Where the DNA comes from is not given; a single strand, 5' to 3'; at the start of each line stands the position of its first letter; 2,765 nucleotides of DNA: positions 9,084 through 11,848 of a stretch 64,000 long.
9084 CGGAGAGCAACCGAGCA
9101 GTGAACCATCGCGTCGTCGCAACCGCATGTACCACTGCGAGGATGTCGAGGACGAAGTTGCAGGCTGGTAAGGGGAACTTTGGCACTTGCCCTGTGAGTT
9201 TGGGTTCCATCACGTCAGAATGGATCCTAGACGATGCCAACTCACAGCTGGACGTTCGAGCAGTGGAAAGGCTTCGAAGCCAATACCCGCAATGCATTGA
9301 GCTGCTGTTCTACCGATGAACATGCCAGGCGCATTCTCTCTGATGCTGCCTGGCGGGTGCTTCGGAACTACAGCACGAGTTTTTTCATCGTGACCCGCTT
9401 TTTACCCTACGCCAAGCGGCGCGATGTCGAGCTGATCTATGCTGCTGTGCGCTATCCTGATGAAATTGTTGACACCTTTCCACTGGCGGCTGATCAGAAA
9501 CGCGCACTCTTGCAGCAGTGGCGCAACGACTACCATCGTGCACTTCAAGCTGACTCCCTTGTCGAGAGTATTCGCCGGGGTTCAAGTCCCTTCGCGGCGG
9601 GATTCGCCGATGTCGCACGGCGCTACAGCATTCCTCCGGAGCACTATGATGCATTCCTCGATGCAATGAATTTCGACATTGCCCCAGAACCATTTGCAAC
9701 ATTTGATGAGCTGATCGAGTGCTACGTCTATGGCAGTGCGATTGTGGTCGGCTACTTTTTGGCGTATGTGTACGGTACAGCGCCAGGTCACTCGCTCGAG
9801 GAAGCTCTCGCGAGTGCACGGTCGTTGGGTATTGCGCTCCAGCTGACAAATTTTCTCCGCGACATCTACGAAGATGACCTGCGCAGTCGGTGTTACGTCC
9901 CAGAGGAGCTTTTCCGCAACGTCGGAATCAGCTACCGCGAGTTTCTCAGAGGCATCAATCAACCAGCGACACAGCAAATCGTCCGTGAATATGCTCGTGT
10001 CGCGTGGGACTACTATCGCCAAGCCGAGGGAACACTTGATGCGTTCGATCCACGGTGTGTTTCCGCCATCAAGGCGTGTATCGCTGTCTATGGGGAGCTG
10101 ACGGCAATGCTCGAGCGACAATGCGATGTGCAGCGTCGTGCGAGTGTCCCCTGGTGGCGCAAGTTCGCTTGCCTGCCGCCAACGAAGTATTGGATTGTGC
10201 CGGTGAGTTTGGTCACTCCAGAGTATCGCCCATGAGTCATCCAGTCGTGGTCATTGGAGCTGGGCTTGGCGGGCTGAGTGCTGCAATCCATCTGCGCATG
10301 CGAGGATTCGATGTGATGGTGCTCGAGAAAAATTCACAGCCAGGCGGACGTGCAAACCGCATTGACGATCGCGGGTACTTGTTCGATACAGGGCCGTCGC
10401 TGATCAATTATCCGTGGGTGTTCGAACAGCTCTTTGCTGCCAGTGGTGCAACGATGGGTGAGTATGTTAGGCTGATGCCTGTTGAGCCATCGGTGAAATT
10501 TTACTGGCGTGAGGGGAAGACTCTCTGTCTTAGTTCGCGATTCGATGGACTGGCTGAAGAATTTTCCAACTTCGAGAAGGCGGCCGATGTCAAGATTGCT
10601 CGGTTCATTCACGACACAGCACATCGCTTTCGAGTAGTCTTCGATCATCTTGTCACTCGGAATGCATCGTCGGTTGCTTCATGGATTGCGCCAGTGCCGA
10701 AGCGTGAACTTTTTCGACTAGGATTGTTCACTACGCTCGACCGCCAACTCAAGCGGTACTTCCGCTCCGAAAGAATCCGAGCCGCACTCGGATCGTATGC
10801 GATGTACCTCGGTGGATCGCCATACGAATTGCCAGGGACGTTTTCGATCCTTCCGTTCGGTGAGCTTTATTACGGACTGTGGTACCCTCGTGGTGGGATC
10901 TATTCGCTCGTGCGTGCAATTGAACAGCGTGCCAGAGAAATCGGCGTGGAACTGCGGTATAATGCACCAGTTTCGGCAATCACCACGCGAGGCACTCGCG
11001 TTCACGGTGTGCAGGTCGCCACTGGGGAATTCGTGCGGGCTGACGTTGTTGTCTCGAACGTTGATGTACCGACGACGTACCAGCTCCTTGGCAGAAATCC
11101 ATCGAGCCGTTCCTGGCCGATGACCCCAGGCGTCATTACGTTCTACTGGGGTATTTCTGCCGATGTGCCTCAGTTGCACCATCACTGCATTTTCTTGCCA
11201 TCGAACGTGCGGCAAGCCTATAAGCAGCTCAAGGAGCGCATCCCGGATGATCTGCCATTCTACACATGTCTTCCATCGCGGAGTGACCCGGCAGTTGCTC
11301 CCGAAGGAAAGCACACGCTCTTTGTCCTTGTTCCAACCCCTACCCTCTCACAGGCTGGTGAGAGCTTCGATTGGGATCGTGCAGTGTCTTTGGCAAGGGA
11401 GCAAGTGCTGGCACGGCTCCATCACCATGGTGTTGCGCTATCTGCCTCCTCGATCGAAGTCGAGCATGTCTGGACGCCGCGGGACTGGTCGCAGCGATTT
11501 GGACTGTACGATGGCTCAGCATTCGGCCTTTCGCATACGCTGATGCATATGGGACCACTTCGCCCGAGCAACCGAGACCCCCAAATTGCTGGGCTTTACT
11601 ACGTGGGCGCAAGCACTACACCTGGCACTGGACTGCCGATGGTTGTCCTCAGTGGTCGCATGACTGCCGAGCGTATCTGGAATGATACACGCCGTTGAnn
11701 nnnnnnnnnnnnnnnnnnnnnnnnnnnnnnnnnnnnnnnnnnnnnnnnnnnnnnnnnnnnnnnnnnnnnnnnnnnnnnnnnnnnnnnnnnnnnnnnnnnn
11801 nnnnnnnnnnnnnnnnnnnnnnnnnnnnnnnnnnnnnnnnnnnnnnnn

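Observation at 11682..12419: Alpha/beta hydrolase with GSCSG nucleophile elbow inserted between crtI and the carotenoid glycosyltransferase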

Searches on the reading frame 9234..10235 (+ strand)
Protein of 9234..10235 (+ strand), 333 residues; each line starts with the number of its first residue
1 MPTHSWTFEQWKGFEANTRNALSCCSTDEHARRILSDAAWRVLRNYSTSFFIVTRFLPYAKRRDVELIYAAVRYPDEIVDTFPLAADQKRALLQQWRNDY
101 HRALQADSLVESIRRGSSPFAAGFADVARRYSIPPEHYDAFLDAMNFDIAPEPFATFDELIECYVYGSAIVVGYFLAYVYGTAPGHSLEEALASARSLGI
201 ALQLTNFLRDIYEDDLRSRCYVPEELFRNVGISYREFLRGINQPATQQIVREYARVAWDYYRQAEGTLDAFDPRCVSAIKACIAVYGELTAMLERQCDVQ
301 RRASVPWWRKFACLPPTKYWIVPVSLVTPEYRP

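Call 3: search_protein_families(library=pfam, proteins=[window:9234-10235:+], max_evalue=0.01)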
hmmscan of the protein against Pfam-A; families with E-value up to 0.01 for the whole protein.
window:9234-10235:+ (333 aa): 1 family
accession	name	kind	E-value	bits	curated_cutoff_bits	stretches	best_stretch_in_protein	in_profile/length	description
PF00494.24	SQS_PSY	-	3.2e-55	188.1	26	1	43-309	1-263/263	Squalene/phytoene synthase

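Call 4: search_protein_families(library=ncbifam, proteins=[window:9234-10235:+], max_evalue=0.01)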
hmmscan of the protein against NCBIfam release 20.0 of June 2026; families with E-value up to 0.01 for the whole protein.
window:9234-10235:+ (333 aa): 6 families
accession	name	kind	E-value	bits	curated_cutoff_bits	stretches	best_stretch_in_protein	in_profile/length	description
TIGR03465.1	HpnD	equivalog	3.8e-43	147.4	278.6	1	46-311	5-258/267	presqualene diphosphate synthase HpnD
NF045686.1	PhytoSynCyanob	equivalog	3.9e-29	101.7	550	1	41-316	26-302/310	15-cis-phytoene synthase CrtB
TIGR03464.1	HpnC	equivalog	8.7e-29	100.8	250.45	1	50-313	9-261/267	squalene synthase HpnC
NF042419.1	Phyto_syn_CrtB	equivalog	6e-28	98.3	480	1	37-292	5-255/306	15-cis-phytoene synthase CrtB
NF045921.1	PhytnSynCrtBRhod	equivalog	4.2e-25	88.8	500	1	41-315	12-273/307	15-cis-phytoene synthase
TIGR01559.1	squal_synth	equivalog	2e-08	33.8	286.75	1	169-247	143-223/337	squalene synthase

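Call 53: search_dna_similar(query=window:9234-10232:+, collection=plasmids, mode=protein, max_evalue=1e-10, max_rows=60)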
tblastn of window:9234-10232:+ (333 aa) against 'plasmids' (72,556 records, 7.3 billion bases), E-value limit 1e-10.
Records with a match: 208; places in all: 209; records where one place covers at least 80% of the query: 117.
Best place of each record, by identity: <60% 208.
By first word of the organism name: Pantoea 95; Thermus 33; Streptomyces 15; Mycetohabitans 8; Azospirillum 7; Sinorhizobium 7; Paracoccus 4; Cupriavidus 4; Burkholderia 4; Candidatus 4; and 22 more.
By predicted mobility (MOB-suite, as given by PLSDB): non-mobilizable 185; mobilizable 16; conjugative 7.
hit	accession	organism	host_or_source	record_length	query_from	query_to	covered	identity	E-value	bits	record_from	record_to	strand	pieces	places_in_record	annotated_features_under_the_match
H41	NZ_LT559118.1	Nonomuraea gerenzanensis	-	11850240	13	313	90%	31.0%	6e-28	121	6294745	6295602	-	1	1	none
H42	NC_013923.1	Natrialba magadii ATCC 43099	-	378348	30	320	87%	31.0%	7e-25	112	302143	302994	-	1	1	phytoene/squalene synthase family protein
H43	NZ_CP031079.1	Paracoccus yeei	Homo sapiens,single cell,eye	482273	39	322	85%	31.5%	2e-24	110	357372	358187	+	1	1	phytoene/squalene synthase family protein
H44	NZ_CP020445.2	Paracoccus yeei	Homo sapiens,Urine suprapubic aspirate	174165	39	322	85%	31.5%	6e-24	109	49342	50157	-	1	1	phytoene/squalene synthase family protein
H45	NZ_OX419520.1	Kitasatospora fiedleri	-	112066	45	313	81%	32.7%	6e-23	107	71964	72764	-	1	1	none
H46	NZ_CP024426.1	Paracoccus yeei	Homo sapiens,single cell,skin swab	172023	39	296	77%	33.5%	4e-23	107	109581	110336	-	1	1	phytoene/squalene synthase family protein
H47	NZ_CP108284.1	Streptomyces atratus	-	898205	18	296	84%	30.8%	3e-22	105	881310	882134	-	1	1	phytoene/squalene synthase family protein | crtI: phytoene desaturase family protein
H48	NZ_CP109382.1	Streptomyces atratus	-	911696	18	296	84%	30.8%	3e-22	105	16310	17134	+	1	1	phytoene/squalene synthase family protein | crtI: phytoene desaturase family protein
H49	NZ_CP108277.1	Streptomyces atratus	-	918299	18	296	84%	30.8%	3e-22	105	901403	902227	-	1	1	phytoene/squalene synthase family protein | crtI: phytoene desaturase family protein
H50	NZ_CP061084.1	Pantoea sp. MT58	cell culture,groundwater from well ...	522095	11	333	97%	26.4%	2e-17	91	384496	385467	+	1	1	15-cis-phytoene synthase CrtB | phytoene desaturase | sterol desaturase family protein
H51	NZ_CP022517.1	Pantoea vagans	masson pine,cell culture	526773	11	333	97%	26.4%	2e-17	90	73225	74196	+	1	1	15-cis-phytoene synthase CrtB | phytoene desaturase | sterol desaturase family protein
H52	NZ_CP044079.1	Paracoccus yeei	Homo sapiens,clinical isolate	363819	39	296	77%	33.1%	6e-24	110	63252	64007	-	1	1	phytoene/squalene synthase family protein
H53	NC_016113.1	Streptantibioticus cattleyicolor NRRL 8057 = DSM 46488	-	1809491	46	306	78%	32.6%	8e-24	109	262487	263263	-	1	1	none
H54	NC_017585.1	Streptantibioticus cattleyicolor NRRL 8057 = DSM 46488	-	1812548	46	306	78%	32.6%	8e-24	109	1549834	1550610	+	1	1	none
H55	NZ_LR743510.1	Methylobacterium bullatum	-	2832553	22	326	92%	27.3%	7e-12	74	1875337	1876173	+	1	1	none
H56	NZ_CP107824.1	Streptomyces anulatus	-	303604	46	294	75%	33.2%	5e-24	110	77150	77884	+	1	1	phytoene/squalene synthase family protein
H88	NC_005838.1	Thermus thermophilus HB27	-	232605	41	317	83%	28.4%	4e-18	92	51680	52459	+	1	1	phytoene/squalene synthase family protein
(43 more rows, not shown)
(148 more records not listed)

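Call 54: get_annotated_region(hit=H56, flank=7000)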
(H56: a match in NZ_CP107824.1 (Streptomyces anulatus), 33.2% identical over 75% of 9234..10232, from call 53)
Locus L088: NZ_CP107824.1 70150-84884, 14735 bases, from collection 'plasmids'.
description: Streptomyces anulatus strain NBC_00535 plasmid unnamed1, complete sequence
organism: Streptomyces anulatus (NCBI taxid 1892)
taxonomy: Bacteria; Actinomycetota; Actinomycetes; Kitasatosporales; Streptomycetaceae; Streptomyces; Streptomyces anulatus
host: -; source: -; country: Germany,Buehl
typing (MOB-suite, as given by PLSDB): non-mobilizable
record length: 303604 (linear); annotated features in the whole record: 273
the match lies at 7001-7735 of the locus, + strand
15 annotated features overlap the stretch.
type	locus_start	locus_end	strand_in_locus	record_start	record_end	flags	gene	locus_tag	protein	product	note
CDS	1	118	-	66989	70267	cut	-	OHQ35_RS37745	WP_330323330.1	BTAD domain-containing putative transcriptional regulator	-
CDS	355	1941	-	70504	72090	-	-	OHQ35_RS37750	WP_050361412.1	MFS transporter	GO:0055085 - transmembrane transport [Evidence IEA]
CDS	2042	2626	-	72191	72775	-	-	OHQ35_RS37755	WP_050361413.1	NAD(P)H-dependent oxidoreductase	-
CDS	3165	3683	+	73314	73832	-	-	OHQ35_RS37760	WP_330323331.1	hypothetical protein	-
CDS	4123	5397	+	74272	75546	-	-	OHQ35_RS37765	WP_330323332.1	polyprenyl synthetase family protein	-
CDS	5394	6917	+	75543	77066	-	-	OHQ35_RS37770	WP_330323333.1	phytoene desaturase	-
CDS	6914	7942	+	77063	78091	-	-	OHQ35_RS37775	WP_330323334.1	phytoene/squalene synthase family protein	GO:0008299 - isoprenoid biosynthetic process [Evidence IEA]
CDS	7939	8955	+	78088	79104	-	-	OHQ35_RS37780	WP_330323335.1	DUF5914 domain-containing protein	-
CDS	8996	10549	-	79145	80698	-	-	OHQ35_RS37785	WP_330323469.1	NAD(P)/FAD-dependent oxidoreductase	-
CDS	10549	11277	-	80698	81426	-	-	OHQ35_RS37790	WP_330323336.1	class I SAM-dependent methyltransferase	-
CDS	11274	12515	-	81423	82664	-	-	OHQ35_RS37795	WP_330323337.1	lycopene cyclase family protein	-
CDS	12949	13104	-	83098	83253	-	-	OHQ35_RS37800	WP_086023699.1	DUF6131 family protein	-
CDS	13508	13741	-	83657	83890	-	-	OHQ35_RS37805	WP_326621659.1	hypothetical protein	-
CDS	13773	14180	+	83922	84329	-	-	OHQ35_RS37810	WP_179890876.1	hypothetical protein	-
CDS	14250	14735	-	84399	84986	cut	-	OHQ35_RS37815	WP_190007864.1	hypothetical protein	-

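Call 56: search_protein_families(library=pfam, proteins=[L088:7939-8955:+], max_evalue=0.01)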
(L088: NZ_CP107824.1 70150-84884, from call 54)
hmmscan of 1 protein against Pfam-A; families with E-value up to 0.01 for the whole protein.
L088:7939-8955:+ (338 aa): 2 families
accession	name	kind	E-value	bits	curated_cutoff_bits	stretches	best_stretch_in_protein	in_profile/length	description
PF19299.5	DUF5914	-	4e-94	313.9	27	1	149-334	2-184/185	Domain of unknown function (DUF5914)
PF00355.32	Rieske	-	1.2e-14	54.5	20.3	1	53-122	1-70/88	Rieske [2Fe-2S] domain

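Call 61: get_annotated_region(hit=H88, flank=12000)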
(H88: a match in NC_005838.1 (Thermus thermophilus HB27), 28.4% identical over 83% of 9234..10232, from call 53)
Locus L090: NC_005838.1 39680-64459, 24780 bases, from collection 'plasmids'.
description: Thermus thermophilus HB27 plasmid pTT27, complete sequence
organism: Thermus thermophilus HB27 (NCBI taxid 262724)
taxonomy: Bacteria; Deinococcota; Deinococci; Thermales; Thermaceae; Thermus; Thermus thermophilus; Thermus thermophilus HB27
host: -; source: -; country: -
typing (MOB-suite, as given by PLSDB): non-mobilizable; replicon rep_cluster_1121
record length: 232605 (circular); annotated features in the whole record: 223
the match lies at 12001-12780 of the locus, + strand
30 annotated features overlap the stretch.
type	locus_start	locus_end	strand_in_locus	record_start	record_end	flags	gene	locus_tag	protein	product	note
CDS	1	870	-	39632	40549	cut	-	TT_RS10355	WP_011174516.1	MBL fold metallo-hydrolase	-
CDS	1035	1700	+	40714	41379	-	-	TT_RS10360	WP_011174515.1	DUF4397 domain-containing protein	-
CDS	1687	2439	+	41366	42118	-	-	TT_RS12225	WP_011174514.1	methyltransferase domain-containing protein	-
CDS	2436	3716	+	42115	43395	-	-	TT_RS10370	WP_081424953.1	alpha/beta fold hydrolase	-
CDS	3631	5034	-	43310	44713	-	-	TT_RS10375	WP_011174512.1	FAD-dependent oxidoreductase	-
CDS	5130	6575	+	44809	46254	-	-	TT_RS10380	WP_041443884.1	SDR family oxidoreductase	-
CDS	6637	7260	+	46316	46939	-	-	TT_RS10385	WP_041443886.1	SDR family NAD(P)-dependent oxidoreductase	-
CDS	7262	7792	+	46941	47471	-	-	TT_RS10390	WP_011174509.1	flavin reductase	-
CDS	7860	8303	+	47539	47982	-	-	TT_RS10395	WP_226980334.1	YceI family protein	-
CDS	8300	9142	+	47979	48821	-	uvsE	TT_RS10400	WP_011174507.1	UV DNA damage repair endonuclease UvsE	GO:0006281 - DNA repair [Evidence IEA]; GO:0009650 - UV protection [Evidence IEA]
CDS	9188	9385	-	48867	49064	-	-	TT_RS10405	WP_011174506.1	DUF4926 domain-containing protein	-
CDS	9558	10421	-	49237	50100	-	-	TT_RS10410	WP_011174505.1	complex I NDUFA9 subunit family protein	-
CDS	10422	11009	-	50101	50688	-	ldrP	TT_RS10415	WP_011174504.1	transcriptional regulator LdrP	-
CDS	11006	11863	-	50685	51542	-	carH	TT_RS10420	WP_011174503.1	HTH-type transcriptional repressor CarH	-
CDS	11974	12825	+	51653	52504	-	-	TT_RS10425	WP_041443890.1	phytoene/squalene synthase family protein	GO:0008299 - isoprenoid biosynthetic process [Evidence IEA]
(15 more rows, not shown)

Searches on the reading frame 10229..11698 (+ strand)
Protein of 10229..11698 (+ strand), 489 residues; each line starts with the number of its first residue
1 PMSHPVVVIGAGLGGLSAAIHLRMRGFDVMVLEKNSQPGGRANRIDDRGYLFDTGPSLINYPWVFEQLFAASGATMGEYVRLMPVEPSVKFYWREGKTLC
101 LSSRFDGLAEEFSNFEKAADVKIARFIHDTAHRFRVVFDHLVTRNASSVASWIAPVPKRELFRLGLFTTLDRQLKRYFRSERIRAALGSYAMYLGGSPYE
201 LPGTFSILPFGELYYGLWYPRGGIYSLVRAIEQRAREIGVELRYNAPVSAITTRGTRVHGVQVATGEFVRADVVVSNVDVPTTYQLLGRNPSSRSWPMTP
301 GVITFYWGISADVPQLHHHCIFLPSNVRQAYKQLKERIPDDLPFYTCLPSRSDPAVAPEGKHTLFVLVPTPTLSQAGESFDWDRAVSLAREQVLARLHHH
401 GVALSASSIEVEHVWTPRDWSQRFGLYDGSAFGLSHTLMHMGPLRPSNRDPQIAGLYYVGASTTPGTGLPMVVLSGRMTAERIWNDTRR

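Call 3: search_protein_families(library=pfam, proteins=[window:10229-11698:+], max_evalue=0.01)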
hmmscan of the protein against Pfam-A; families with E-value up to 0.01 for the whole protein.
window:10229-11698:+ (489 aa): 14 families
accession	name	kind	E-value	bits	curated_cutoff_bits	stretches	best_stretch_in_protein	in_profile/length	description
PF01593.30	Amino_oxidase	-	1.3e-34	120.7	19.8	1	13-483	1-442/443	Flavin containing amine oxidoreductase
PF01266.30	DAO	-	2.2e-17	64.1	27.9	2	6-44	2-44/353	FAD dependent oxidoreductase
PF13450.12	NAD_binding_8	-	1.7e-15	57.5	21.9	1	8-60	1-53/68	NAD(P)-binding Rossmann-like domain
PF00890.30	FAD_binding_2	-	3.2e-09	36.9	20.4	1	6-40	2-36/414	FAD binding domain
PF03486.20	HI0933_like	-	1e-07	32.1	50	1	5-39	2-36/244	HI0933-like protein Rossmann domain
PF07992.20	Pyr_redox_2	-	1.2e-07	31.9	26.1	1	5-37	2-35/291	Pyridine nucleotide-disulphide oxidoreductase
PF12831.13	FAD_oxidored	-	6.8e-06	26.1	27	1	6-42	2-38/416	FAD dependent oxidoreductase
PF01494.25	FAD_binding_3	-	8.3e-06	25.7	22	1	5-38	3-36/349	FAD binding domain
PF00070.33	Pyr_redox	-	2.4e-05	25.2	22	0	6-39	2-35/82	Pyridine nucleotide-disulphide oxidoreductase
PF01946.23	Thi4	-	0.00055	19.7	26.2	1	5-41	19-56/235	Thi4 family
PF13738.12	Pyr_redox_3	-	0.0025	17.5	30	1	7-35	1-30/305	Pyridine nucleotide-disulphide oxidoreductase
PF06100.17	MCRA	-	0.0032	16.8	23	1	7-70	5-74/495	MCRA family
PF01134.28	GIDA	-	0.0043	16.6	22.1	0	6-35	2-31/391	Glucose inhibited division protein A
PF21799.2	MurD-like_N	-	0.0046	17.7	27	1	6-41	3-38/88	Mur ligase MurD-like, N-terminal domain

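Call 4: search_protein_families(library=ncbifam, proteins=[window:10229-11698:+], max_evalue=0.01)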
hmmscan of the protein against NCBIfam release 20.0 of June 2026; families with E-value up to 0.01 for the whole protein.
window:10229-11698:+ (489 aa): 92 families (the best 25 are shown)
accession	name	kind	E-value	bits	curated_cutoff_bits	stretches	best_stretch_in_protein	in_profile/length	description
TIGR02734.1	crtI_fam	subfamily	1.4e-124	416.6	238.1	1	6-488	1-493/504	phytoene desaturase family protein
NF058655.1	CrtID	equivalog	1.4e-103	347.3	640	1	6-480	1-478/478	bifunctional phytoene desaturase/3,4-desaturase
NF045637.1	carotdesatCrtDProt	equivalog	6.5e-81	272.3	580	1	6-486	1-485/485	1-hydroxycarotenoid 3,4-desaturase CrtD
NF042421.1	hydcarot_desat_CrtD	equivalog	5.8e-71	239.4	500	1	6-484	4-484/487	1-hydroxycarotenoid 3,4-desaturase CrtD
TIGR02730.1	carot_isom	equivalog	4.1e-32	111.7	586.9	2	214-486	218-491/493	carotenoid isomerase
NF045689.1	BCarotKetCrtO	equivalog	1.9e-25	89.5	1000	3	334-480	378-532/563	beta-carotene ketolase CrtO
TIGR02733.1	desat_CrtD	equivalog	4.2e-22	78.5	549.7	2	5-56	3-54/492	C-3',4' desaturase CrtD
NF005560.0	PRK07233.1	equivalog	1.6e-15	56.9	252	2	6-50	3-47/435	hypothetical protein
TIGR03467.1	HpnE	equivalog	4.2e-12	46.1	283.05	1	6-55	1-52/430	hydroxysqualene dehydroxylase HpnE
NF005548.0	PRK07208.1-4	equivalog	4.3e-11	42.1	389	1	4-56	4-56/488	hypothetical protein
NF005547.0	PRK07208.1-3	equivalog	1.5e-10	40.4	380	2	6-55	7-56/465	hypothetical protein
NF006130.0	PRK08274.1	equivalog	6.1e-10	38.5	369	2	221-275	128-186/467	FAD-dependent tricarballylate dehydrogenase TcuA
NF001933.0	PRK00711.1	subfamily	9.2e-10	38.1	383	1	225-280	201-255/429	D-amino acid dehydrogenase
NF005313.0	PRK06847.1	subfamily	8.7e-09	34.8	372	1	4-37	5-38/375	hypothetical protein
NF004789.0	PRK06134.1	subfamily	3.6e-08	32.4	747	1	5-41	14-50/581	FAD-dependent oxidoreductase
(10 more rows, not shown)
